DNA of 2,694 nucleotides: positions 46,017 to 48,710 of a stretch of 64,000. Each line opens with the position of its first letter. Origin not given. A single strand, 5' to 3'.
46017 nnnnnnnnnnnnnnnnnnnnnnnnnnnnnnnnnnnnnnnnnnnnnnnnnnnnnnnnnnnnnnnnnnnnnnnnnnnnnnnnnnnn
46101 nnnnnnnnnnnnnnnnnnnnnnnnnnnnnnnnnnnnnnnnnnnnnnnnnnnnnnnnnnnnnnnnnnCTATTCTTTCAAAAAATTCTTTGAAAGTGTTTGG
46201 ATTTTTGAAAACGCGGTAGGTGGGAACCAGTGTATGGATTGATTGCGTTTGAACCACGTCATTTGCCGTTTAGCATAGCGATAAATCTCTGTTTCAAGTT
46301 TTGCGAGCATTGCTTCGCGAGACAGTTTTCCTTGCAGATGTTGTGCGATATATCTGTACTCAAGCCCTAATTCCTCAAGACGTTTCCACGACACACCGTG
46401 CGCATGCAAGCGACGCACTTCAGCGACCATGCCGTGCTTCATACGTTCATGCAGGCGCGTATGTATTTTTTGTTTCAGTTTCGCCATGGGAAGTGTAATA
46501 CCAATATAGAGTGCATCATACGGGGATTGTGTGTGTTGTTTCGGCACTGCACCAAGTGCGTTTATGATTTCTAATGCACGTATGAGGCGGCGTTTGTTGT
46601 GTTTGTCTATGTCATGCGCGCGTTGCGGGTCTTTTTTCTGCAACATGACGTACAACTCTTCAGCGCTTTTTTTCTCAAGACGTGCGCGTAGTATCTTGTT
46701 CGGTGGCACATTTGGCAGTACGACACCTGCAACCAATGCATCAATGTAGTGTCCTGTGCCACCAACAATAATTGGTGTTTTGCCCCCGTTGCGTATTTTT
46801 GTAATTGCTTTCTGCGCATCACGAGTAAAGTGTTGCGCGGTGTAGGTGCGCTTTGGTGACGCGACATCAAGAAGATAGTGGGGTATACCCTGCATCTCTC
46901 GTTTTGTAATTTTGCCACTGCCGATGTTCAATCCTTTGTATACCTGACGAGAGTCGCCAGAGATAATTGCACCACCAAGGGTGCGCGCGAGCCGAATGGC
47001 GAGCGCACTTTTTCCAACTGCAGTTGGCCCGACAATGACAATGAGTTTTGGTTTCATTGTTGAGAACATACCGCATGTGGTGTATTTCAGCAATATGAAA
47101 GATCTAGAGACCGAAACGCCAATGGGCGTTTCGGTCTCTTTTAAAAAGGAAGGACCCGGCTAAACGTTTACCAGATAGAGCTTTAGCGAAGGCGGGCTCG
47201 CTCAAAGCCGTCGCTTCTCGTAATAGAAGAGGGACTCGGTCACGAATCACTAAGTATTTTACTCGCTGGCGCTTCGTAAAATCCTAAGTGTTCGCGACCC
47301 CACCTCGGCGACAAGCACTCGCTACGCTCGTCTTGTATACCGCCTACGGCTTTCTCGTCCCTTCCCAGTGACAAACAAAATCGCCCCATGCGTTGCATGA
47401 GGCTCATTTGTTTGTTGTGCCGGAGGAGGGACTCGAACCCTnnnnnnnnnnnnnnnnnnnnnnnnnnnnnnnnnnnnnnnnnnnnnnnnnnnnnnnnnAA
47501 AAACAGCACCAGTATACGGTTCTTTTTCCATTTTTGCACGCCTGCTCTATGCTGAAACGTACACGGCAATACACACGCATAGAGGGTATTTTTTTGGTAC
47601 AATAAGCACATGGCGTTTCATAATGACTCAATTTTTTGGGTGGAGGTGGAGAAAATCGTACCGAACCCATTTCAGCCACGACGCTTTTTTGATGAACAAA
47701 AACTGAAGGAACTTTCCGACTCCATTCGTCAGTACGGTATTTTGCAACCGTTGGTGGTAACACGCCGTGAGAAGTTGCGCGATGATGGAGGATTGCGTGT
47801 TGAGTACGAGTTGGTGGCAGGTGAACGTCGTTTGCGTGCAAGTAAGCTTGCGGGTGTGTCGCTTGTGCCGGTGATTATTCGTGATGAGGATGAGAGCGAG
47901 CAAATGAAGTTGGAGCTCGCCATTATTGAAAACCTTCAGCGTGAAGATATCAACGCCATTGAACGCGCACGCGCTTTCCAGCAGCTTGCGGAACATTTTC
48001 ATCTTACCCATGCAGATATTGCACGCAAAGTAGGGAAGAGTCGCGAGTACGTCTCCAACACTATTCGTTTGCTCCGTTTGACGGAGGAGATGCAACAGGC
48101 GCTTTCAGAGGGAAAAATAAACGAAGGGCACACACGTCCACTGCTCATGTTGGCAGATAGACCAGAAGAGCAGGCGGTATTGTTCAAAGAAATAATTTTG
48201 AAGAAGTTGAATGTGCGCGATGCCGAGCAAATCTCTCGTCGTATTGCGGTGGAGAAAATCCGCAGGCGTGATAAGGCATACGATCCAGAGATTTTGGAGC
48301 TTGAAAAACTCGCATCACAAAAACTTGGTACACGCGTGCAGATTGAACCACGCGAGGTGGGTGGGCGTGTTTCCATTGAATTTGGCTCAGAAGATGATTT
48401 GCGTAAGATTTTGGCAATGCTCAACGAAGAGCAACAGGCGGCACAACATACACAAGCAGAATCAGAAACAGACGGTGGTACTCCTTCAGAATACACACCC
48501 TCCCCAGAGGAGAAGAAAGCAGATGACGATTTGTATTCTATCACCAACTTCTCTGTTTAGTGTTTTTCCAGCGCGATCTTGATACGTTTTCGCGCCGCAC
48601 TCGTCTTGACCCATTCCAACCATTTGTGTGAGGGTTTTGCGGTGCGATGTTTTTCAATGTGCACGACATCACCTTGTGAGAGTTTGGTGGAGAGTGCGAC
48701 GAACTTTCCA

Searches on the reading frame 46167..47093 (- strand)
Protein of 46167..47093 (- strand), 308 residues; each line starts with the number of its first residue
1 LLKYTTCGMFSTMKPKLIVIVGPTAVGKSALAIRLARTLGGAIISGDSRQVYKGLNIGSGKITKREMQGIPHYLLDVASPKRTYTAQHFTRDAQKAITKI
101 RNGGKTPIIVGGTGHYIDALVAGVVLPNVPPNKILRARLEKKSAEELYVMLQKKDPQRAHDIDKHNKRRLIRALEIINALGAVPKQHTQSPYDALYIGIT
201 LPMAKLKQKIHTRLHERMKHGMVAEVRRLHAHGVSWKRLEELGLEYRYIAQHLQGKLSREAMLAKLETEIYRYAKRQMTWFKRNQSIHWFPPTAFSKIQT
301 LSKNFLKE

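Call 7: search_protein_families(library=pfam, proteins=[window:46167-47093:-])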
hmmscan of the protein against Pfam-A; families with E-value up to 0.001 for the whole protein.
window:46167-47093:- (308 aa): 3 families
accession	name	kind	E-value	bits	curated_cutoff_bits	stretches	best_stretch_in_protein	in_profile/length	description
PF01715.23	IPPT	-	2e-67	227.8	23.6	1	50-283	1-242/243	IPP transferase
PF01745.22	IPT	-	1.1e-10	41.8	20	1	16-112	2-98/233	Isopentenyl transferase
PF13671.12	AAA_33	-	0.00047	20.9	27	0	17-75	1-40/143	AAA domain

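Call 30: find_homologous_proteins(query=window:46167-47090:-)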
Query window:46167-47090:- (307 aa): 7999 proteins with E <= 0.001 among 8000 candidates; the best 120 are listed.
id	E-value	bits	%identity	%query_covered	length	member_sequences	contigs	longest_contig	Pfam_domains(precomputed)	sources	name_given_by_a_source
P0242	3.3e-195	665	100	98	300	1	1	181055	PF01745.23,PF01715.24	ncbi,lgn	-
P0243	4.2e-118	412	64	95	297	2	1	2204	PF01745.23,PF01715.24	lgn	-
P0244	5.5e-117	408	64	97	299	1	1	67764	PF01745.23,PF01715.24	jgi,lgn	-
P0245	1.2e-114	401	63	97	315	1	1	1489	PF01745.23,PF01715.24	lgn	-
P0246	1.3e-114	401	62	95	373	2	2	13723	PF01745.23,PF01715.24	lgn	-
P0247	2.9e-113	396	60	96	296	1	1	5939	PF01745.23,PF01715.24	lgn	-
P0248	5.8e-113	395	61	96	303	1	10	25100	PF01745.23,PF01715.24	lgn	-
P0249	6.7e-113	395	63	95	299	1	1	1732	PF01745.23,PF01715.24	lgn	-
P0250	2.8e-112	393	63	95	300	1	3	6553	PF01745.23,PF01715.24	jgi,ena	-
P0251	8.1e-112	391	60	96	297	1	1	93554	PF01745.23,PF01715.24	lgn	-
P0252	9.9e-112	391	60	96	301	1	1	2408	PF01745.23,PF01715.24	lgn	-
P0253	1.1e-111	391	60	96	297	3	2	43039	PF01745.23,PF01715.24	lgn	-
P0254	1.2e-111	391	61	95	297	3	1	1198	PF01745.23,PF01715.24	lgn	-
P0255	3.3e-111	389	60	97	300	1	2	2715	PF01745.23,PF01715.24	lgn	-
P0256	5.2e-111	389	59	96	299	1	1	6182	PF01745.23,PF01715.24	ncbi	-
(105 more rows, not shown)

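Call 31: find_encoding_contigs(protein=P0244, flank=10000, max_places=2)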
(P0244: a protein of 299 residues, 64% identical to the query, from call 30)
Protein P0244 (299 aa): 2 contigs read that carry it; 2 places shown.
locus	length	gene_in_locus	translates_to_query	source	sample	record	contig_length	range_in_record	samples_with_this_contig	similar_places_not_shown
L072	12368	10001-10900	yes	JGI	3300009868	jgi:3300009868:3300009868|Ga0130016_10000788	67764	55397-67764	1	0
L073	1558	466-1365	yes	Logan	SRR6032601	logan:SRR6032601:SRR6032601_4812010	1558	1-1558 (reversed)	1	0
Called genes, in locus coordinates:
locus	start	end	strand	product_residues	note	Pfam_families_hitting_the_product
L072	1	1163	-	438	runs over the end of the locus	PF02403:Seryl_tRNA_N, PF00587:tRNA-synt_2b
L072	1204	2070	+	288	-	PF02481:DNA_processg_A, PF17782:WHD_DprA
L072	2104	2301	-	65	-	-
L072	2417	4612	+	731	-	PF01751:Toprim, PF13662:Toprim_4 (faint), PF01131:Topoisom_bac, PF01396:Zn_ribbon_Top1, PF13368:Toprim_C_rpt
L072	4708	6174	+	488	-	PF13328:HD_4, PF01966:HD, PF04607:RelA_SpoT, PF02824:TGS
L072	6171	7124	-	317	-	PF02195:ParB_N, PF17762:HTH_ParB, PF23552:ParB_C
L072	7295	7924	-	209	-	-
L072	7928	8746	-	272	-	PF01471:PG_binding_1 (faint)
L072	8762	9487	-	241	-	-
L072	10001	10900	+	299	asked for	PF01745:IPT, PF01715:IPPT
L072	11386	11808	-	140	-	-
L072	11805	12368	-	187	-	?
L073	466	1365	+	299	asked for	PF01745:IPT, PF01715:IPPT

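Call 32: find_encoding_contigs(protein=P0251, flank=10000, max_places=2)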
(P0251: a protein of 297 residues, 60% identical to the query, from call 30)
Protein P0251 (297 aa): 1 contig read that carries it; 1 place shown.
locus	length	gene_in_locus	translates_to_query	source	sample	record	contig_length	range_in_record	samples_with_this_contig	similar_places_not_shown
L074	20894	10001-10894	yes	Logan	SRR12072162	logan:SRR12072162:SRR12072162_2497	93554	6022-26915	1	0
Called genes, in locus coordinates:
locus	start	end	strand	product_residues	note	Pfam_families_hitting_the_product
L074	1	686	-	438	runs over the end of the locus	PF02403:Seryl_tRNA_N, PF00587:tRNA-synt_2b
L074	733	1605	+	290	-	PF02481:DNA_processg_A, PF17782:WHD_DprA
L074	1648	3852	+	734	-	PF01751:Toprim, PF01131:Topoisom_bac, PF01396:Zn_ribbon_Top1, PF13368:Toprim_C_rpt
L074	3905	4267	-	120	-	-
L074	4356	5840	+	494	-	PF13328:HD_4, PF01966:HD, PF04607:RelA_SpoT, PF02824:TGS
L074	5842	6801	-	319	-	PF02195:ParB_N, PF17762:HTH_ParB, PF23552:ParB_C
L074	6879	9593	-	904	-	PF12768:Rax2 (faint), PF17164:DUF5122 (faint)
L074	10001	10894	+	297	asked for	PF01745:IPT (weak), PF01715:IPPT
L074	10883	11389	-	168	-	PF00156:Pribosyltran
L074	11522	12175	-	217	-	-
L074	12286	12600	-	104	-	-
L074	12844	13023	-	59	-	-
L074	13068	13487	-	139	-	PF02325:CCB3_YggT (weak)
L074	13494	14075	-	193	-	PF00989:PAS (weak)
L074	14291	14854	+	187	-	PF04542:Sigma70_r2 (weak), PF08281:Sigma70_r4_2, PF04545:Sigma70_r4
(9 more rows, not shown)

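Call 33: find_encoding_contigs(protein=P0253, flank=10000, max_places=2)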
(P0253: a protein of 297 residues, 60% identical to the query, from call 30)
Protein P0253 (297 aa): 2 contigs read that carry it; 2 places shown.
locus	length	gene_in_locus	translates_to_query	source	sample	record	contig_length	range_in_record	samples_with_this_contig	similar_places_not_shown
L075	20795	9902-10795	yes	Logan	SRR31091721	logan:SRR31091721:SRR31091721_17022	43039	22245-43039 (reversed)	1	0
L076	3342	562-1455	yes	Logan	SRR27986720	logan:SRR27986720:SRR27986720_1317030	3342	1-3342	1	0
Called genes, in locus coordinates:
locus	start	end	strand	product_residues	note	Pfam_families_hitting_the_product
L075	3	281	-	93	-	?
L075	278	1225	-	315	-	PF01207:Dus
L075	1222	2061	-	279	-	-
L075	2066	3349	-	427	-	PF02403:Seryl_tRNA_N, PF00587:tRNA-synt_2b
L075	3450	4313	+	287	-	PF02481:DNA_processg_A, PF17782:WHD_DprA (weak)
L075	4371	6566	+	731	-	PF01751:Toprim, PF13662:Toprim_4 (weak), PF01131:Topoisom_bac, PF01396:Zn_ribbon_Top1, PF13368:Toprim_C_rpt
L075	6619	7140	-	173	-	-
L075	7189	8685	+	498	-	PF13328:HD_4, PF01966:HD, PF04607:RelA_SpoT, PF02824:TGS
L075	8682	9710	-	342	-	PF02195:ParB_N, PF17762:HTH_ParB, PF23552:ParB_C (weak)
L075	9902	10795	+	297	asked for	PF01745:IPT, PF01715:IPPT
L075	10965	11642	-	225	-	-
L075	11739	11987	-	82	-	-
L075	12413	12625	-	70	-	-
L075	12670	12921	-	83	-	PF04226:Transgly_assoc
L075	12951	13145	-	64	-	-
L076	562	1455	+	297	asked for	PF01745:IPT, PF01715:IPPT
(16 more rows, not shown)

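Call 34: find_encoding_contigs(protein=P0246, flank=10000, max_places=2)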
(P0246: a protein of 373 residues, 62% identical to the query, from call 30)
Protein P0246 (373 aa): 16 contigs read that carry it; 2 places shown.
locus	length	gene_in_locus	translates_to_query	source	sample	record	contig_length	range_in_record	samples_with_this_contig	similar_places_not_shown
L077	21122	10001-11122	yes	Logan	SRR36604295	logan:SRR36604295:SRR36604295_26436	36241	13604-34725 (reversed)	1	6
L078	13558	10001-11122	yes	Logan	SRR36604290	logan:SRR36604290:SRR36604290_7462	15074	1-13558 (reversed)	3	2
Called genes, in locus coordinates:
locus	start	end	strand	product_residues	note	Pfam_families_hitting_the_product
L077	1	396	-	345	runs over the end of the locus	PF05496:RuvB_N (weak), PF06068:TIP49 (faint), PF13177:DNA_pol3_delta2 (weak), PF00004:AAA, PF13401:AAA_22 (faint), PF13177:DNA_pol3_delta2, PF22608:DNAX_ATPase_lid (weak)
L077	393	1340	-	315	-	PF01207:Dus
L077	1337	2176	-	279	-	PF08478:POTRA_1 (weak)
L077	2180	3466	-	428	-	PF02403:Seryl_tRNA_N, PF00587:tRNA-synt_2b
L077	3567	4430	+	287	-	PF02481:DNA_processg_A, PF17782:WHD_DprA (weak)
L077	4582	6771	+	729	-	PF01751:Toprim, PF13662:Toprim_4 (weak), PF01131:Topoisom_bac, PF01396:Zn_ribbon_Top1, PF13368:Toprim_C_rpt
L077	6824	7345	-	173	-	-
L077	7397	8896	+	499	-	PF13328:HD_4, PF01966:HD, PF04607:RelA_SpoT, PF02824:TGS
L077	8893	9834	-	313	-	PF02195:ParB_N, PF17762:HTH_ParB, PF23552:ParB_C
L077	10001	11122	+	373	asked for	PF01745:IPT, PF01715:IPPT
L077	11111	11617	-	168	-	PF00156:Pribosyltran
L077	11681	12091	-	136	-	-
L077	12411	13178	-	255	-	-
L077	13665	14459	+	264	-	-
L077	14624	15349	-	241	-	PF00990:GGDEF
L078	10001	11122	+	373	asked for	PF01745:IPT, PF01715:IPPT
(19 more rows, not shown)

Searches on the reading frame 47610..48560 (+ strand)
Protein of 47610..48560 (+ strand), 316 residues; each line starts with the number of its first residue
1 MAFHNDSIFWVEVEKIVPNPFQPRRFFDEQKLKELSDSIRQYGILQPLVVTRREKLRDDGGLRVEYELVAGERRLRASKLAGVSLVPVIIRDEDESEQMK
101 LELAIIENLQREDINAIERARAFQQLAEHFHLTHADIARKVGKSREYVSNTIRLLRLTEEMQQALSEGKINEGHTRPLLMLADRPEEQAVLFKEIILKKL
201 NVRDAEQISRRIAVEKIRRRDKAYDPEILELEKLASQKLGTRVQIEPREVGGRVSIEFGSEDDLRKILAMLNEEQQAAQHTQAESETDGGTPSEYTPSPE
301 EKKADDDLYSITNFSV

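Call 7: search_protein_families(library=pfam, proteins=[window:47610-48560:+])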
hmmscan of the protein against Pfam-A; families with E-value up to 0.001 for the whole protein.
window:47610-48560:+ (316 aa): 3 families
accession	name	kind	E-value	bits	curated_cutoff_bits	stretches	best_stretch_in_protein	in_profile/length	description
PF17762.8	HTH_ParB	-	2.1e-31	108.5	22.6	1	112-212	1-100/102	ParB HTH domain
PF02195.25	ParB_N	-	1.5e-27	95.9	26.3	1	10-110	5-95/95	ParB N-terminal domain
PF23552.2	ParB_C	-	2.9e-08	33.5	23.8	1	225-271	2-49/50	ParB dimerisation domain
